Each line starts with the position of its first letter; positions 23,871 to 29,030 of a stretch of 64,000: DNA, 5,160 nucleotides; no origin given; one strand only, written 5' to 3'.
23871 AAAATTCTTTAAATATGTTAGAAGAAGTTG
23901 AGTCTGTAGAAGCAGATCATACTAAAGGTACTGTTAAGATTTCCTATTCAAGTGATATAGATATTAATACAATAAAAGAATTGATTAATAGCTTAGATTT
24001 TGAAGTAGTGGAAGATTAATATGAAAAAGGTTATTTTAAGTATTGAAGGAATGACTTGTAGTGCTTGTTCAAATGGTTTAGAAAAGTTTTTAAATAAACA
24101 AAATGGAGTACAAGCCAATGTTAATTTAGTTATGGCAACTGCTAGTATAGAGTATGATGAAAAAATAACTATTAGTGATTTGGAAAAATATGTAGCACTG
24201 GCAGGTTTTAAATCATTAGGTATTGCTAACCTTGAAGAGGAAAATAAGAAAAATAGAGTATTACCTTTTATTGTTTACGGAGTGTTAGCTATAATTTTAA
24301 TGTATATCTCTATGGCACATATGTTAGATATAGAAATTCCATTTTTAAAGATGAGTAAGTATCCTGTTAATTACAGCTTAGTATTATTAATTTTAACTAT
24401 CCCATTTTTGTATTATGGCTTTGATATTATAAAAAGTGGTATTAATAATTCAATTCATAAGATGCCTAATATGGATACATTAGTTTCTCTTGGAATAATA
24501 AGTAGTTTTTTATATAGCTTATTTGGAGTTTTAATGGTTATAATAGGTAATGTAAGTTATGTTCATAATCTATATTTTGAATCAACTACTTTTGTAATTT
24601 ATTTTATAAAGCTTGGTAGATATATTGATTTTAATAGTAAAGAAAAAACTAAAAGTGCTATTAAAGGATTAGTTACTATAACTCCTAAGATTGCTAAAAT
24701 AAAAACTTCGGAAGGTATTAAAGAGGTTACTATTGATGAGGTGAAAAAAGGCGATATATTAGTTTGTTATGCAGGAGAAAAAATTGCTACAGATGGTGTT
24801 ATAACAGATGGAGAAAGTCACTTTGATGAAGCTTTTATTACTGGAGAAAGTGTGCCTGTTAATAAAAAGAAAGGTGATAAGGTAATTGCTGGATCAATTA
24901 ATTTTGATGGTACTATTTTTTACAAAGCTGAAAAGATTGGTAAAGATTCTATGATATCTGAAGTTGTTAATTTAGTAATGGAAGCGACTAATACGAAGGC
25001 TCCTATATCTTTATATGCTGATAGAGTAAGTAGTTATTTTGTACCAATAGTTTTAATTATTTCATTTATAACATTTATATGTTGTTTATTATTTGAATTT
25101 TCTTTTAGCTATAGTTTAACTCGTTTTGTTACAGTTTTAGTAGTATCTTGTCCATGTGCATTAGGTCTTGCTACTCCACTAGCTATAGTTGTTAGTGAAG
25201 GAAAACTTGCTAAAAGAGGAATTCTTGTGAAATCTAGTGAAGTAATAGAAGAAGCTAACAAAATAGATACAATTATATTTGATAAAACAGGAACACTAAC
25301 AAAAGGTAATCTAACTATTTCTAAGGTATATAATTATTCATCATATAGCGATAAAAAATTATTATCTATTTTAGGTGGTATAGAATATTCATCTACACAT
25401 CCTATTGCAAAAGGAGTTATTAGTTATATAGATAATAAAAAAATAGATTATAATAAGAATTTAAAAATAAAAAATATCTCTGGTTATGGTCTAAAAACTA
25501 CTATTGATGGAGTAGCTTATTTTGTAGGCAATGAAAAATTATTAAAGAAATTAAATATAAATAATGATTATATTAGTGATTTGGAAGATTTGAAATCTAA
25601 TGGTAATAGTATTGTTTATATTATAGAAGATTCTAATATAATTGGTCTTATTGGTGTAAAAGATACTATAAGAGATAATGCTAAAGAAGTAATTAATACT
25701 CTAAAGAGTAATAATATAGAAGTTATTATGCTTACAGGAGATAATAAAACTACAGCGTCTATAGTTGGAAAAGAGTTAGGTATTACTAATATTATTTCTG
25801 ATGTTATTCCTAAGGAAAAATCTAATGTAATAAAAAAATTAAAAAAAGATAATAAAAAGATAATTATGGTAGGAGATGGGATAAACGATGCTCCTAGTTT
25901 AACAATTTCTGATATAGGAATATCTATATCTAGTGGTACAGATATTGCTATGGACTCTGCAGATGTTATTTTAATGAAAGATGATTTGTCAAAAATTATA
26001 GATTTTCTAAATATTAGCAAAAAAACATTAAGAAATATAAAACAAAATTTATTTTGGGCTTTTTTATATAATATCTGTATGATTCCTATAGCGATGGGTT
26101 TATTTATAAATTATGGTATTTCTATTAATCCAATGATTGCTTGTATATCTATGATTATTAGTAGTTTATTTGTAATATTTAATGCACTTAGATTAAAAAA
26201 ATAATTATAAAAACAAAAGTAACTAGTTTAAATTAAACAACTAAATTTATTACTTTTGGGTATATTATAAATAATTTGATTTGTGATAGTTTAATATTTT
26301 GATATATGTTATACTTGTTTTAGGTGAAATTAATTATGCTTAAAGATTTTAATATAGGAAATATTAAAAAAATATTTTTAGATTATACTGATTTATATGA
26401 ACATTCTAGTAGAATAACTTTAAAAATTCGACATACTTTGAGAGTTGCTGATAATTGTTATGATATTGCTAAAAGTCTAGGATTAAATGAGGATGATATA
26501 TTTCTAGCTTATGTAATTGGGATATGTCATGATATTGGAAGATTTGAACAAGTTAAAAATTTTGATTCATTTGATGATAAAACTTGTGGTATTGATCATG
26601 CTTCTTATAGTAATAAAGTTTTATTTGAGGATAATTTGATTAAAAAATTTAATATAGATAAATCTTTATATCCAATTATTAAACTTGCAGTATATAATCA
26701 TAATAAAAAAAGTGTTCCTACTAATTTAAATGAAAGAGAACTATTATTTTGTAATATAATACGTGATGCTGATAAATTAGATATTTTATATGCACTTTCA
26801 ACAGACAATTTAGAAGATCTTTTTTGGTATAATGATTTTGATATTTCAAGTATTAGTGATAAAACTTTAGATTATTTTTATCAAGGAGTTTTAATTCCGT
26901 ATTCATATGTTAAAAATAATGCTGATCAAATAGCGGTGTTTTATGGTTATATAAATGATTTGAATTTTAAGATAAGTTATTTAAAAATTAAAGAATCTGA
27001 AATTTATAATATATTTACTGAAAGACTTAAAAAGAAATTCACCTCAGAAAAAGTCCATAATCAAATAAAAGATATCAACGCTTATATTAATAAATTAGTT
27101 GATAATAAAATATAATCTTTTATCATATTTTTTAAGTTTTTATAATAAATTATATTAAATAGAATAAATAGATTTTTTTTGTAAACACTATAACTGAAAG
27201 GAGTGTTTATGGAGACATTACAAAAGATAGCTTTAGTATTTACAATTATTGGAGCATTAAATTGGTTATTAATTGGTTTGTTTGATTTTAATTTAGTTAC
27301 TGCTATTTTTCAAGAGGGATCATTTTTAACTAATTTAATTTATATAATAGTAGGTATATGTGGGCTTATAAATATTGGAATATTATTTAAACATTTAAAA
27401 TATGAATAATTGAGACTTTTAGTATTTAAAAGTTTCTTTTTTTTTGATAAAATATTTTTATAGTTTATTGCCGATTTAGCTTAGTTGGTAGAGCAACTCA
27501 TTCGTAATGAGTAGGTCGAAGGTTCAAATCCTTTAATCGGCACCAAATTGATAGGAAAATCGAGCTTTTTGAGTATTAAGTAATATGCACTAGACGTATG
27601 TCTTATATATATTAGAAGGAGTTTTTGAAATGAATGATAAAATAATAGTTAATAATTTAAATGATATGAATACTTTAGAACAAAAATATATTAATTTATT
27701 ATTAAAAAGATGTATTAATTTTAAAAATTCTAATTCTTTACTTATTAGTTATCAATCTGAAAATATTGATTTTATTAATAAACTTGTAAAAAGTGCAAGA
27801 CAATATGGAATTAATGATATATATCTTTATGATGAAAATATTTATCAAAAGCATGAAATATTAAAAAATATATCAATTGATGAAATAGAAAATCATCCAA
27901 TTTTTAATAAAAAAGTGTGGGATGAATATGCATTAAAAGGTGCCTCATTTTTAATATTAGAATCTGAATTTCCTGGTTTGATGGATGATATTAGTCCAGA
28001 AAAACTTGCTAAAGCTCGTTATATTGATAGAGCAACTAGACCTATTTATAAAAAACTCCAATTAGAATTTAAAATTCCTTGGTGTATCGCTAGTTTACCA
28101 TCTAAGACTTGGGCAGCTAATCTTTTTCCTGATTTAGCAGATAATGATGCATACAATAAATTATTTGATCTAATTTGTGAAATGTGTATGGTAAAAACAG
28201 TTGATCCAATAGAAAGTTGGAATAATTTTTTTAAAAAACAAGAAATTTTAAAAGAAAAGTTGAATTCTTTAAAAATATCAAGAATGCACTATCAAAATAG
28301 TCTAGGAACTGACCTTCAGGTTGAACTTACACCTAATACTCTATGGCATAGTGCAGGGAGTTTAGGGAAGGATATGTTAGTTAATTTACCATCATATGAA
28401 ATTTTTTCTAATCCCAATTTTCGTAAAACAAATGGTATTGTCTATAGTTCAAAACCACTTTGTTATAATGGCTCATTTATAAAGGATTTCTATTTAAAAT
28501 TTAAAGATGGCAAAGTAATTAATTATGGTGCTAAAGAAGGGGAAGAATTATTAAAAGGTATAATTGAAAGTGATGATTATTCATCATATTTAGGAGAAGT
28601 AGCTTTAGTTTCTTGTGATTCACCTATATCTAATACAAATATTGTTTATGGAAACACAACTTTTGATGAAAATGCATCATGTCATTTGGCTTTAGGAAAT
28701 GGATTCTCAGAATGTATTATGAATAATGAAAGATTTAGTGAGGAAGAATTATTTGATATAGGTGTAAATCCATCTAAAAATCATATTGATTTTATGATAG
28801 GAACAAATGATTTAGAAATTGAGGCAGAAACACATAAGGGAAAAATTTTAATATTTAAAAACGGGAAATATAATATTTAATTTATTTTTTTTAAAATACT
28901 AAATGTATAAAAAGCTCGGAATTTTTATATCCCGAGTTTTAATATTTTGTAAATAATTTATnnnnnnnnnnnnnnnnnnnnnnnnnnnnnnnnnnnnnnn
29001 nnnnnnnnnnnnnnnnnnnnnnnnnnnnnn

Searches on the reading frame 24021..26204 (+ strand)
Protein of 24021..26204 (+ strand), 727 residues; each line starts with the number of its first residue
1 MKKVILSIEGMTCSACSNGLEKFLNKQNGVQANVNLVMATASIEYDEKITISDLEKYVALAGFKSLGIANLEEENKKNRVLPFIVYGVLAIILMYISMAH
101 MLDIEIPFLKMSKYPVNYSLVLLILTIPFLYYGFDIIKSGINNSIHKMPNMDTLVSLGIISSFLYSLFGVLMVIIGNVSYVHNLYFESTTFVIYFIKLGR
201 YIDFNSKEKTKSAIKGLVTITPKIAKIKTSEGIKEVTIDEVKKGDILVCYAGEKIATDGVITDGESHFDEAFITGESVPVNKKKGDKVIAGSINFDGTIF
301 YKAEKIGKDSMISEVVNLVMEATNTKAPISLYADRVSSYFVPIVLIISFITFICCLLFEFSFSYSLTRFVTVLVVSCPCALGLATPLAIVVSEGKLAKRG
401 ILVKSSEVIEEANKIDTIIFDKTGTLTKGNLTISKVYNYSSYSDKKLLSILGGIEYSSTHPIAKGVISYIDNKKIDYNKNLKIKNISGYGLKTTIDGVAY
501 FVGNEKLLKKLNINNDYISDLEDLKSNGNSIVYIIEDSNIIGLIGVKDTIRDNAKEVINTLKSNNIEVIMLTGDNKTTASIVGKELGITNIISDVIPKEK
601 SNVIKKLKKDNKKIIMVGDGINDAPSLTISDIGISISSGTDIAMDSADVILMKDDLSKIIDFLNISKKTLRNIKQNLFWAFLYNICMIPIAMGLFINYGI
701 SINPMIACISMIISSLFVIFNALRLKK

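Call 93: search_protein_families(library=pfam, proteins=[window:24021-26204:+], max_evalue=0.00001)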
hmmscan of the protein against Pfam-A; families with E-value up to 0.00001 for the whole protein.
window:24021-26204:+ (727 aa): 3 families
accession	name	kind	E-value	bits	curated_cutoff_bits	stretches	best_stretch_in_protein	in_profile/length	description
PF00122.25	E1-E2_ATPase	-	5.7e-52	176.3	28.1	1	221-399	3-181/181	E1-E2 ATPase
PF00702.32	Hydrolase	-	3.3e-33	116.2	26.4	1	415-627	1-187/191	haloacid dehalogenase-like hydrolase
PF00403.32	HMA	-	2e-08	34.9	24.8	1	6-64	2-62/62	Heavy-metal-associated domain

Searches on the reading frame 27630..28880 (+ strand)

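Call 8: search_protein_families(library=pfam, proteins=[window:27630-28880:+], max_evalue=0.001)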
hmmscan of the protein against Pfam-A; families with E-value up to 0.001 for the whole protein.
window:27630-28880:+ (416 aa): 1 family
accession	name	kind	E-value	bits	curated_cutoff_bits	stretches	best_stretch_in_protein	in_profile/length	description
PF02073.20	Peptidase_M29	-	5e-114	381.7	27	1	18-414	6-406/406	Thermophilic metalloprotease (M29)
